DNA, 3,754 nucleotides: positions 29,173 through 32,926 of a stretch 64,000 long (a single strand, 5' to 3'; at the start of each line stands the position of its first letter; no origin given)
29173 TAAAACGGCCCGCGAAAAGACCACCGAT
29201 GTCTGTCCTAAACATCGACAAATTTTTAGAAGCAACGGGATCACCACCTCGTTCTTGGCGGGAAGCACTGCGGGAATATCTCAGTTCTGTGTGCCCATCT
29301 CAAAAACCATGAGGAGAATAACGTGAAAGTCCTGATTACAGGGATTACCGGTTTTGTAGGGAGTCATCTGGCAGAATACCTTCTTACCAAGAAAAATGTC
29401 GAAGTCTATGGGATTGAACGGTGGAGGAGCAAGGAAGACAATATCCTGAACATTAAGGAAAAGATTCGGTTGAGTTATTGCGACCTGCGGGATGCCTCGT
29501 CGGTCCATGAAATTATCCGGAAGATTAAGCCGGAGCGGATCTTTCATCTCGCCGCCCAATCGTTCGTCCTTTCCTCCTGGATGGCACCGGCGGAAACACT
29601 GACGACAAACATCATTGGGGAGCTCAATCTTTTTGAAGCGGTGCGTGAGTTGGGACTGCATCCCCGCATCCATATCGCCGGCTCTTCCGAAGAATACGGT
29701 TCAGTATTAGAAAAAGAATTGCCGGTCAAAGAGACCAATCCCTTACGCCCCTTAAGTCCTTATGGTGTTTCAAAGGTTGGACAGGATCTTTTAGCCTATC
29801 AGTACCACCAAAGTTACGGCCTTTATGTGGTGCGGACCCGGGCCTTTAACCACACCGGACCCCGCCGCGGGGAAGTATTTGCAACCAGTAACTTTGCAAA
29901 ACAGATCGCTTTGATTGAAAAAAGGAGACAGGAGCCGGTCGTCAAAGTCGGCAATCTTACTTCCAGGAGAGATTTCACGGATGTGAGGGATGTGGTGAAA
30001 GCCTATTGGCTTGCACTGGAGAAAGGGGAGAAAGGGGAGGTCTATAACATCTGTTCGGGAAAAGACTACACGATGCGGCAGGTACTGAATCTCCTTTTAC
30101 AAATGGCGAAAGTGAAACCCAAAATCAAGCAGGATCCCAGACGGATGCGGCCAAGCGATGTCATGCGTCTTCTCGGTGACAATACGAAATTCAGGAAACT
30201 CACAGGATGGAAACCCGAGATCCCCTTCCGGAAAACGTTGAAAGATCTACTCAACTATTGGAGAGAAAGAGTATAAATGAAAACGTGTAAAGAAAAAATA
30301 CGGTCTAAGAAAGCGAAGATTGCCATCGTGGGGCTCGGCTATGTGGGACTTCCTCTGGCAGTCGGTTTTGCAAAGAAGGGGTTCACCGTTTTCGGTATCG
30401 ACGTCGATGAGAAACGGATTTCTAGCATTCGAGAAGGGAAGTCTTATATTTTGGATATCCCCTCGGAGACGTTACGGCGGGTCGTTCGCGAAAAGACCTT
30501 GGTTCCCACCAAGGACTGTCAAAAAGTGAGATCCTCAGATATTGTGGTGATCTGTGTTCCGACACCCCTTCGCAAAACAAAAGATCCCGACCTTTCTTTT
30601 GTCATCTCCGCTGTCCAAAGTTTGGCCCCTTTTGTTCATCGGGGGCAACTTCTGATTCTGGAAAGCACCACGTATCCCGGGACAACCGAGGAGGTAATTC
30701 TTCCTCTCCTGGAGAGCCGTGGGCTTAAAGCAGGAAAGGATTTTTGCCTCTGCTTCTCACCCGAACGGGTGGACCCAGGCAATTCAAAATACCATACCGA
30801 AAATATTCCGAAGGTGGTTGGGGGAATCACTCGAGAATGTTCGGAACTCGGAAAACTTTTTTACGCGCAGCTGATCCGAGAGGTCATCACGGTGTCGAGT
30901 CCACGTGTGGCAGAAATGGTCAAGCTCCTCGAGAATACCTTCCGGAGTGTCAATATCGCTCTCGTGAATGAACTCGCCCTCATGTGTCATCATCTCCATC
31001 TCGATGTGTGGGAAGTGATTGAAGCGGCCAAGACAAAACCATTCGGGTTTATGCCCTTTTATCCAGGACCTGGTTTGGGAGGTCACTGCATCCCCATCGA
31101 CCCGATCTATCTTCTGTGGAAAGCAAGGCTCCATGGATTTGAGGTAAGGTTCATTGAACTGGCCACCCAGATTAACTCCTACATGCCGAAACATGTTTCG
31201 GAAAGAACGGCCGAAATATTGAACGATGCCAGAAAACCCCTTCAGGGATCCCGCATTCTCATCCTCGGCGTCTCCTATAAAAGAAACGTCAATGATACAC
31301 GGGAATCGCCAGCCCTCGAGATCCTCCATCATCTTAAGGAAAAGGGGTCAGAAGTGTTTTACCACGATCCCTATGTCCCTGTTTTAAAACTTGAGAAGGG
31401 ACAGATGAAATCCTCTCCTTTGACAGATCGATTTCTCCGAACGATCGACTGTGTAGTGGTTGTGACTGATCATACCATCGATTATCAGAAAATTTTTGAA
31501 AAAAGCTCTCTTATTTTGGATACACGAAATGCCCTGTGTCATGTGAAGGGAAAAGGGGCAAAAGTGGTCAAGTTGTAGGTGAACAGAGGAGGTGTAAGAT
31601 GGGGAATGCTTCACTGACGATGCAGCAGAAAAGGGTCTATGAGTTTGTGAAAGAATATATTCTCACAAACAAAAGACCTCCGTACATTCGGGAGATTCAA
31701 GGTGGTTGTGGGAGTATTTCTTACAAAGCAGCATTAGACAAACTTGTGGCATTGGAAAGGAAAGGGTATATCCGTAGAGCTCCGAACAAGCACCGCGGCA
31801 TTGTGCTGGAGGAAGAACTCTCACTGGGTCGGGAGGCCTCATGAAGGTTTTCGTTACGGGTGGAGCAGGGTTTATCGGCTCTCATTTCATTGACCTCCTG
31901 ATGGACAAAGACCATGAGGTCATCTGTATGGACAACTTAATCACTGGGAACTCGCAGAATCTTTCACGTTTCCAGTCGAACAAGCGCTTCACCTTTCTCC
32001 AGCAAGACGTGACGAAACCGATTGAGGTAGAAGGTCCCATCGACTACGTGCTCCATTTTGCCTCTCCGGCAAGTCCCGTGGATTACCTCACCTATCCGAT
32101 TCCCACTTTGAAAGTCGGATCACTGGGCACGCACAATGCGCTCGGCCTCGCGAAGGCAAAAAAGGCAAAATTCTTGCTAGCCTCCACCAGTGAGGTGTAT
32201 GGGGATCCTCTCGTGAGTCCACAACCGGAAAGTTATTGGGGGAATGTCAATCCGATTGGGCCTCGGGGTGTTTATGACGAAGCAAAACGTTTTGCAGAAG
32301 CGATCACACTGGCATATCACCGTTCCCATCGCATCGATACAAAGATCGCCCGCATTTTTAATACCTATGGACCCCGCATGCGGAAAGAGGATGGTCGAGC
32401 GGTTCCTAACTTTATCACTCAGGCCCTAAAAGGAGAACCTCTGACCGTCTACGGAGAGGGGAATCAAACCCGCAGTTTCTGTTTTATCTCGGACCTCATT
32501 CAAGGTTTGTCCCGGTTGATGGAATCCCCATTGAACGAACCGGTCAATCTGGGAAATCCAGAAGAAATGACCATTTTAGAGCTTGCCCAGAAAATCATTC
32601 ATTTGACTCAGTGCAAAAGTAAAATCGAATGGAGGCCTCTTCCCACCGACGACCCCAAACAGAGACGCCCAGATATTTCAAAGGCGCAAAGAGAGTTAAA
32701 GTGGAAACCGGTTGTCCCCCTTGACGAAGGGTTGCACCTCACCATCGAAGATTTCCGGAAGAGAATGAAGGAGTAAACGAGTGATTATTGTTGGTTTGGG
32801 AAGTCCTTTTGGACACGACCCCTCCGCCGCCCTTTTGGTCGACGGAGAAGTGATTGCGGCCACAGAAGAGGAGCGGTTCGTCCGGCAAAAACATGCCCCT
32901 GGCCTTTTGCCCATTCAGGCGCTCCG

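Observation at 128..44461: About 44-kb single-strand glycan biosynthesis super-cluster predicting a heavily decorated heteropolysaccharide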

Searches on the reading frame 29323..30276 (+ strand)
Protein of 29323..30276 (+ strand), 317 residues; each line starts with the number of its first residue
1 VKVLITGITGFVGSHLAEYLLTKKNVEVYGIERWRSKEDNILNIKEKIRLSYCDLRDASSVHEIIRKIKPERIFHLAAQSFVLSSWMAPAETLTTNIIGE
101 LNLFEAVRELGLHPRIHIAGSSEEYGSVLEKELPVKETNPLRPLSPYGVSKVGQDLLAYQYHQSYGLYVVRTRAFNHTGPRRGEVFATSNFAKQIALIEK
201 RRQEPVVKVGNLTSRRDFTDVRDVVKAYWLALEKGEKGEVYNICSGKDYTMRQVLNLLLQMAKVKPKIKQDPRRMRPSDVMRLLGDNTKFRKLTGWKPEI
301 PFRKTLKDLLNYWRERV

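Call 5: search_protein_families(library=pfam, proteins=[window:29323-30276:+])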
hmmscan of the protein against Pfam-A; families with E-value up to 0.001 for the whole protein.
window:29323-30276:+ (317 aa): 6 families
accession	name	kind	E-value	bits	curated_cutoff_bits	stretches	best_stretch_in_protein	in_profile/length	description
PF16363.11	GDP_Man_Dehyd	-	1.3e-88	298.1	27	1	4-308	1-331/332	GDP-mannose 4,6 dehydratase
PF01370.27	Epimerase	-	2.7e-60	204.2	20.9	1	3-244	1-240/240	NAD dependent epimerase/dehydratase family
PF02719.21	Polysacc_synt_2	-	5.5e-14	52.5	20.2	1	3-115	1-123/293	Polysaccharide biosynthesis protein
PF04321.23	RmlD_sub_bind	-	1.5e-11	44.3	27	1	1-234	1-199/287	RmlD substrate binding domain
PF01073.25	3Beta_HSD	-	8.2e-08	32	22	1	4-113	1-109/280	3-beta hydroxysteroid dehydrogenase/isomerase family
PF07993.18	NAD_binding_4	-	0.00023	20.8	20.1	1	5-49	1-47/258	Male sterility protein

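Call 17: search_protein_families(library=ncbifam, proteins=[window:29323-30276:+], max_evalue=0.00001)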
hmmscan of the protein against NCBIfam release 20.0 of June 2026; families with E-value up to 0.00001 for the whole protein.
window:29323-30276:+ (317 aa): 25 families
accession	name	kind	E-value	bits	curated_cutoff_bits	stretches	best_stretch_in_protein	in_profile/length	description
TIGR01472.1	gmd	equivalog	1.6e-57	195.3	415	1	3-312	3-337/342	GDP-mannose 4,6-dehydratase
TIGR04180.1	EDH_00030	hypoth_equivalog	3.7e-52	177.2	475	1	3-299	1-295/297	NAD-dependent 4,6-dehydratase LegB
TIGR01181.1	dTDP_gluc_dehyt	equivalog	8.6e-46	156.5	365.1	1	2-313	1-311/321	dTDP-glucose 4,6-dehydratase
TIGR01179.1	galE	equivalog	3.7e-36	124.6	262.3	1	2-310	1-322/332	UDP-glucose 4-epimerase GalE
TIGR02622.1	CDP_4_6_dhtase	equivalog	7.1e-34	117.5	278.45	1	2-315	6-332/352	CDP-glucose 4,6-dehydratase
NF007490.0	PRK10084.1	subfamily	6.2e-25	87.9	649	1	1-312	1-333/361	dTDP-glucose 4,6-dehydratase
NF007582.0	PRK10217.1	equivalog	2.3e-24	86.2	698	1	2-310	3-328/355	dTDP-glucose 4,6-dehydratase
NF011728.1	PRK15181.1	equivalog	4.1e-21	75.4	760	1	3-313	18-337/348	Vi polysaccharide biosynthesis UDP-N-acetylglucosaminuronic acid C-4 epimerase TviC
TIGR02197.1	heptose_epim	equivalog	4.5e-21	75.3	274.6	1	3-269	1-267/316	ADP-glyceromanno-heptose 6-epimerase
TIGR03466.1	HpnA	hypoth_equivalog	6.6e-19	68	367.65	1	1-270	1-254/327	hopanoid-associated sugar epimerase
NF043036.1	ErythonDh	equivalog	3.5e-16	59.3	325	1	1-162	1-164/321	D-erythronate dehydrogenase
NF008872.0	PRK11908.1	equivalog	7.5e-16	58.1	294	1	1-314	2-336/349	bifunctional UDP-4-keto-pentose/UDP-xylose synthase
NF047922.1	GDPFucSynFcl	equivalog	1.1e-15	57.9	500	1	51-312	35-300/308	GDP-L-fucose synthase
NF052578.1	StrlDmthSdmBMthl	equivalog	3.6e-15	56.5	600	1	1-276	1-260/328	sterol demethylase protein SdmB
NF041015.1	UDPsulfquin_syn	equivalog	7.4e-14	51.5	575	1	44-127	64-150/384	UDP-sulfoquinovose synthase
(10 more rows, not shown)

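Call 31: search_solved_structures(query=window:29323-30276:+, max_evalue=1e-20)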
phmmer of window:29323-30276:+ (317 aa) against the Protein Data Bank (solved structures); distinct sequences matched with E-value up to 1e-20: 38.
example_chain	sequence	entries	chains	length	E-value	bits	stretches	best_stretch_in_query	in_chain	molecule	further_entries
2pk3_A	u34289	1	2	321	8.3e-92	311.1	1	1-315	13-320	GDP-6-deoxy-D-lyxo-4-hexulose reductase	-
7us5_A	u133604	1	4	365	1.4e-72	247.9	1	3-316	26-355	GDP-D-GLYCERO-D-MANNO-HEPTOSE 4,6-DEHYDRATASE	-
6x3b_A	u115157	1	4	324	1.2e-55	192.3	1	56-317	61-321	GDP-6-deoxy-D-mannose reductase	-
1db3_A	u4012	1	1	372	1.3e-54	189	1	3-264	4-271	GDP-MANNOSE 4,6-DEHYDRATASE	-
7kf3_A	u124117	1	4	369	1.5e-49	172.3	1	3-258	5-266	GDP-mannose 4,6-dehydratase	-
5uzh_A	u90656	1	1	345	1.1e-46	162.8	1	3-255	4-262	NafoA.00085.b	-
1n7g_A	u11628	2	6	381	1.3e-46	162.6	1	3-310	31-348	GDP-D-mannose-4,6-dehydratase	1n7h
1rpn_A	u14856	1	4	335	2.2e-45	158.6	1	3-305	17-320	GDP-mannose 4,6-dehydratase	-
6gpj_A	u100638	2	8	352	4.2e-43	151.1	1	3-255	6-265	GDP-mannose 4,6 dehydratase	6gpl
5in4_A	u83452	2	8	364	5e-43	150.9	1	3-255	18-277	GDP-mannose 4,6 dehydratase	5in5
1t2a_A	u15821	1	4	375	5.6e-43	150.7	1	3-255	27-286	GDP-mannose 4,6 dehydratase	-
6q94_B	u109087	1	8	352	1.3e-42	149.5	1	3-255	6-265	GDP-mannose 4,6 dehydratase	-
6gpk_A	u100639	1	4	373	1.4e-42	149.4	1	3-255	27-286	GDP-mannose 4,6 dehydratase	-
2z1m_A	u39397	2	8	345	7.1e-40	140.5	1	2-257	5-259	GDP-D-mannose dehydratase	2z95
4zrm_A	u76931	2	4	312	4.6e-35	124.7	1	1-315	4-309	UDP-glucose 4-epimerase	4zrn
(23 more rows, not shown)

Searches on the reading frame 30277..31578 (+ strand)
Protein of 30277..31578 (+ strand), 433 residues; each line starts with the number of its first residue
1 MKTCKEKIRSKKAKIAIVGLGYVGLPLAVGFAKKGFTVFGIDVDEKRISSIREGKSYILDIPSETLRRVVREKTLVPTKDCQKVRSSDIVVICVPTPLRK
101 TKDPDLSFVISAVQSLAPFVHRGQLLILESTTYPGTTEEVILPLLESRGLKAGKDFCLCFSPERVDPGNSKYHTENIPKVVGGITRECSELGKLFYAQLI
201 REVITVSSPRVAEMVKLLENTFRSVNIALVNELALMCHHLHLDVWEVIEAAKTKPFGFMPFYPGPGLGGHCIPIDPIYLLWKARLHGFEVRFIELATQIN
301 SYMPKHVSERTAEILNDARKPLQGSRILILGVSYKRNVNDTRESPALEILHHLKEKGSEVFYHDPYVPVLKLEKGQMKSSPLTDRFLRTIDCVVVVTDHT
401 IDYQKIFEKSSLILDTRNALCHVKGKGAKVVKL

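Call 5: search_protein_families(library=pfam, proteins=[window:30277-31578:+])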
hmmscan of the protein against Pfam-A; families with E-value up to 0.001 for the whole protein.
window:30277-31578:+ (433 aa): 6 families
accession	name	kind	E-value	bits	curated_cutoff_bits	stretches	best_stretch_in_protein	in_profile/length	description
PF03721.20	UDPG_MGDP_dh_N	-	1.4e-47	162.1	27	1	14-190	2-181/187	UDP-glucose/GDP-mannose dehydrogenase family, NAD binding domain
PF00984.24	UDPG_MGDP_dh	-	3.6e-32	110.8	25.4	1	211-301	2-93/94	UDP-glucose/GDP-mannose dehydrogenase family, central domain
PF03720.21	UDPG_MGDP_dh_C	-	3.9e-21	75.8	30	1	328-420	1-101/103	UDP-glucose/GDP-mannose dehydrogenase family, UDP binding domain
PF03446.21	NAD_binding_2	-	2.2e-08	34.7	21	1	14-141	1-104/161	NAD binding domain of 6-phosphogluconate dehydrogenase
PF01210.29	NAD_Gly3P_dh_N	-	2.9e-05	24.5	23.1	1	14-96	1-79/158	NAD-dependent glycerol-3-phosphate dehydrogenase N-terminus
PF02826.25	2-Hacid_dh_C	-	0.00092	19.1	25.1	0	349-412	51-114/178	D-isomer specific 2-hydroxyacid dehydrogenase, NAD binding domain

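Call 17: search_protein_families(library=ncbifam, proteins=[window:30277-31578:+], max_evalue=0.00001)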
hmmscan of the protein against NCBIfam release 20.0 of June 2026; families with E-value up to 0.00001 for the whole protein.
window:30277-31578:+ (433 aa): 7 families
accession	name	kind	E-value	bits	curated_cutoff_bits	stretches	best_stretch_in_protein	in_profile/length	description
TIGR03026.1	NDP-sugDHase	subfamily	2.6e-134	448.1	189.8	1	14-418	2-413/413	nucleotide sugar dehydrogenase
NF040825.1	UDPMaNacDH_Arch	equivalog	4.2e-89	299.3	750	1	14-401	2-376/418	UDP-N-acetyl-D-mannosamine dehydrogenase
NF008286.0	PRK11064.1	equivalog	5.6e-76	255.8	459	1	13-406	4-402/420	UDP-N-acetyl-D-mannosamine dehydrogenase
NF011729.0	PRK15182.1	equivalog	2.1e-71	241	592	1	12-373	6-363/425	Vi polysaccharide biosynthesis UDP-N-acetylglucosamine C-6 dehydrogenase TviB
NF041297.1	UDPGDh_AglM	equivalog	3.2e-51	174.6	670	1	14-399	2-392/429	UDP-glucose 6-dehydrogenase AglM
NF047673.2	TeichurnBiosyTuaD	equivalog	8.9e-44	150.3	700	1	14-419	3-413/439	UDP-glucose 6-dehydrogenase TuaD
NF011631.0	PRK15057.1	equivalog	1e-11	44.6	757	1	14-366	2-338/388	UDP-glucose 6-dehydrogenase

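Call 34: search_solved_structures(query=window:30277-31578:+, max_evalue=1e-30)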
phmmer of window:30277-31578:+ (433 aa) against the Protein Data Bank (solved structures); distinct sequences matched with E-value up to 1e-30: 8.
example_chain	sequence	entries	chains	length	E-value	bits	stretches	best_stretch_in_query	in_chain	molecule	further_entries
4r16_A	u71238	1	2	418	1.4e-71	244.7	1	14-400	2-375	418aa long hypothetical UDP-N-acetyl-D-mannosaminuronic acid dehydrogenase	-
3ojl_A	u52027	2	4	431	8.4e-71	242.2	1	13-399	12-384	Cap5O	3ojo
4xr9_A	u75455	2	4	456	2.1e-53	184.9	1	13-371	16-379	CalS8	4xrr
3g79_A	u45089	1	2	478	5.1e-51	177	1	9-401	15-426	NDP-N-acetyl-D-galactosaminuronic acid dehydrogenase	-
3vtf_A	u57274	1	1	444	3.2e-41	144.8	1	11-367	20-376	UDP-glucose 6-dehydrogenase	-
1mfz_A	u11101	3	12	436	5.6e-34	120.9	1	14-370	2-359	GDP-mannose 6-dehydrogenase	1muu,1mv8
3gg2_A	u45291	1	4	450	2.6e-32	115.4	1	14-367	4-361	Sugar dehydrogenase, UDP-glucose/GDP-mannose dehydrogenase family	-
4a7p_A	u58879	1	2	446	2.1e-31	112.4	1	13-366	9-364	UDP-GLUCOSE DEHYDROGENASE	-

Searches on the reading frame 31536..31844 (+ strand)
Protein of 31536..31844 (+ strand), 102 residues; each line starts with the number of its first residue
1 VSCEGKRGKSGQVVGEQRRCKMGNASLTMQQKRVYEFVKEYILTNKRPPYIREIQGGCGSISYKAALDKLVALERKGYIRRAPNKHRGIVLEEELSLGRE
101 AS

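Call 5: search_protein_families(library=pfam, proteins=[window:31536-31844:+])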
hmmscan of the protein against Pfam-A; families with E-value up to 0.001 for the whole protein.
window:31536-31844:+ (102 aa): 1 family
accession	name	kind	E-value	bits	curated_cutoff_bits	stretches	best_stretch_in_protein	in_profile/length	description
PF01726.22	LexA_DNA_bind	-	1.4e-14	54.1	23.7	1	26-88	3-65/65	LexA DNA binding domain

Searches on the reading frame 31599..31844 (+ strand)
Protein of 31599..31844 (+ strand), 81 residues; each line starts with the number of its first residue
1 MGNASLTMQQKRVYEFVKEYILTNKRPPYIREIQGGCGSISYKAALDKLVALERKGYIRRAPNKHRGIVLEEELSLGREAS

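Call 17: search_protein_families(library=ncbifam, proteins=[window:31599-31844:+], max_evalue=0.00001)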
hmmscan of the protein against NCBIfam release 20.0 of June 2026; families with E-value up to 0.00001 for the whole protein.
window:31599-31844:+ (81 aa): 1 family
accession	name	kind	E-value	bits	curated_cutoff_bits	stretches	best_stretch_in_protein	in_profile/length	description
TIGR00498.1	lexA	equivalog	4.7e-14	52.5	110.95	1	5-72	3-70/203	transcriptional repressor LexA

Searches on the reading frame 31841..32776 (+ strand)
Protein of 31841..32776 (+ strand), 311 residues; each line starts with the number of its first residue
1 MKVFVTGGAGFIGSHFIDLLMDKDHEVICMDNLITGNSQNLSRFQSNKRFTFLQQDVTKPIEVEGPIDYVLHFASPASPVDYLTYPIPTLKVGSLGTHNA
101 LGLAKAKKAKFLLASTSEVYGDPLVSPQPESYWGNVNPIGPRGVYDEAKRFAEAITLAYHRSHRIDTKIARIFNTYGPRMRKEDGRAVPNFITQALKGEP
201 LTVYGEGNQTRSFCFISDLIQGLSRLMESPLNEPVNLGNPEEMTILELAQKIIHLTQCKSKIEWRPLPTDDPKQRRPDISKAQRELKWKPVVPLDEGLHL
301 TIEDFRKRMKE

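Call 5: search_protein_families(library=pfam, proteins=[window:31841-32776:+])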
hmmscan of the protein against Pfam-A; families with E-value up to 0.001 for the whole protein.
window:31841-32776:+ (311 aa): 6 families
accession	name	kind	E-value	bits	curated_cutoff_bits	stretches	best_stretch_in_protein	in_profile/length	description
PF16363.11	GDP_Man_Dehyd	-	1.3e-48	166.6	27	1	4-299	1-330/332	GDP-mannose 4,6 dehydratase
PF01370.27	Epimerase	-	5.9e-48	163.8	20.9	1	3-238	1-240/240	NAD dependent epimerase/dehydratase family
PF01073.25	3Beta_HSD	-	3.1e-10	40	22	1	5-181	2-187/280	3-beta hydroxysteroid dehydrogenase/isomerase family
PF02719.21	Polysacc_synt_2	-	3.9e-07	30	20.2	1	140-261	133-252/293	Polysaccharide biosynthesis protein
PF04321.23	RmlD_sub_bind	-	2.7e-06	27.1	27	1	1-279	1-255/287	RmlD substrate binding domain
PF07993.18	NAD_binding_4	-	2.5e-05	24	20.1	0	5-30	1-29/258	Male sterility protein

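Call 17: search_protein_families(library=ncbifam, proteins=[window:31841-32776:+], max_evalue=0.00001)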
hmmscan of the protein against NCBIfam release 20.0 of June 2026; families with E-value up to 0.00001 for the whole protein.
window:31841-32776:+ (311 aa): 18 families
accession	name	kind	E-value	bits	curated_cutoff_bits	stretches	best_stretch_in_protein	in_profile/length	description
TIGR01181.1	dTDP_gluc_dehyt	equivalog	9e-44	149.8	365.1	1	3-306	2-312/321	dTDP-glucose 4,6-dehydratase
TIGR04180.1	EDH_00030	hypoth_equivalog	4e-30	104.9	475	1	3-284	1-278/297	NAD-dependent 4,6-dehydratase LegB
TIGR01179.1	galE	equivalog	1.8e-28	99.4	262.3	1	2-293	1-312/332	UDP-glucose 4-epimerase GalE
NF008872.0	PRK11908.1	equivalog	1e-26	93.8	294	1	1-257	2-272/349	bifunctional UDP-4-keto-pentose/UDP-xylose synthase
NF005998.1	PRK08125.1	equivalog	1.4e-25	89.8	777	1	2-303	317-647/649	bifunctional UDP-4-amino-4-deoxy-L-arabinose formyltransferase/UDP-glucuronic acid oxidase ArnA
NF007490.0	PRK10084.1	subfamily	1.1e-24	87.1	649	1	1-305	1-334/361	dTDP-glucose 4,6-dehydratase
NF011728.1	PRK15181.1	equivalog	5.7e-22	78.2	760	1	3-222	18-244/348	Vi polysaccharide biosynthesis UDP-N-acetylglucosaminuronic acid C-4 epimerase TviC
NF007582.0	PRK10217.1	equivalog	2.3e-21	76.3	698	1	2-301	3-327/355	dTDP-glucose 4,6-dehydratase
TIGR02197.1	heptose_epim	equivalog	1.4e-19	70.4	274.6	1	4-300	2-308/316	ADP-glyceromanno-heptose 6-epimerase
NF007956.0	PRK10675.1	subfamily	1.5e-15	57.2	394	1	1-296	1-320/338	UDP-glucose 4-epimerase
NF047922.1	GDPFucSynFcl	equivalog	6.3e-13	48.8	500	1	152-308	141-304/308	GDP-L-fucose synthase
NF041015.1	UDPsulfquin_syn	equivalog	2.1e-11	43.5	575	1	185-252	236-306/384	UDP-sulfoquinovose synthase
TIGR01472.1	gmd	equivalog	3.6e-09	36.3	415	1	82-180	96-190/342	GDP-mannose 4,6-dehydratase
TIGR01777.1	yfcH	hypoth_equivalog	2.4e-08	33.9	207.35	0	204-256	188-241/292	TIGR01777 family oxidoreductase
TIGR02622.1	CDP_4_6_dhtase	equivalog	3.5e-08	33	278.45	1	2-309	6-334/352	CDP-glucose 4,6-dehydratase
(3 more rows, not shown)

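Call 33: search_solved_structures(query=window:31841-32776:+, max_evalue=1e-15)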
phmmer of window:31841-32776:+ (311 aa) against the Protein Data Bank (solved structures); distinct sequences matched with E-value up to 1e-15: 73 (the best 60 are shown).
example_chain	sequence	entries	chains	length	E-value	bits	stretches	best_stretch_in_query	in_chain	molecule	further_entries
4gll_A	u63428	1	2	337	2.5e-107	362.1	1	2-309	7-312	UDP-glucuronic acid decarboxylase 1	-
2b69_A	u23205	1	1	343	2.6e-107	362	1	2-309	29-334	UDP-glucuronate decarboxylase 1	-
4m55_A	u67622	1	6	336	1.2e-106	359.8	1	2-309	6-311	UDP-glucuronic acid decarboxylase 1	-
4lk3_A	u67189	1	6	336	1.7e-106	359.4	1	2-309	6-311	UDP-glucuronic acid decarboxylase 1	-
8vr2_A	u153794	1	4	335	4.4e-39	137.9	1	2-303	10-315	NAD-dependent epimerase/dehydratase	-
4zrm_A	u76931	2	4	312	7.2e-37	130.7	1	1-309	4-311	UDP-glucose 4-epimerase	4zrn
6zl6_A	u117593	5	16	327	3.8e-34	121.7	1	1-303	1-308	Epimerase domain-containing protein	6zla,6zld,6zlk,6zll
6zlj_A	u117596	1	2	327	7e-34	120.9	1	1-303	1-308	Epimerase domain-containing protein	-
6bi4_A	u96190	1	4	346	6.3e-32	114.4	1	1-308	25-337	dTDP-glucose 4,6-dehydratase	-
8rdg_A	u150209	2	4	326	8.4e-32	114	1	1-254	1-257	SDR family NAD(P)-dependent oxidoreductase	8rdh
2hun_A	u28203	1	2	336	1.5e-31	113.2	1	1-307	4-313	336aa long hypothetical dTDP-glucose 4,6-dehydratase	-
8rdi_A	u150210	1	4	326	3e-31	112.2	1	1-254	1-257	SDR family NAD(P)-dependent oxidoreductase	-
6dnt_A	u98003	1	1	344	3.2e-29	105.6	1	3-306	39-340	NAD-dependent epimerase/dehydratase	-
6pmh_A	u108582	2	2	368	5.5e-29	104.8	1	3-305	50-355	UDP-glucose 4-epimerase related protein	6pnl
3ru7_A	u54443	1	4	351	4.3e-28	101.8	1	4-303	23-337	WbgU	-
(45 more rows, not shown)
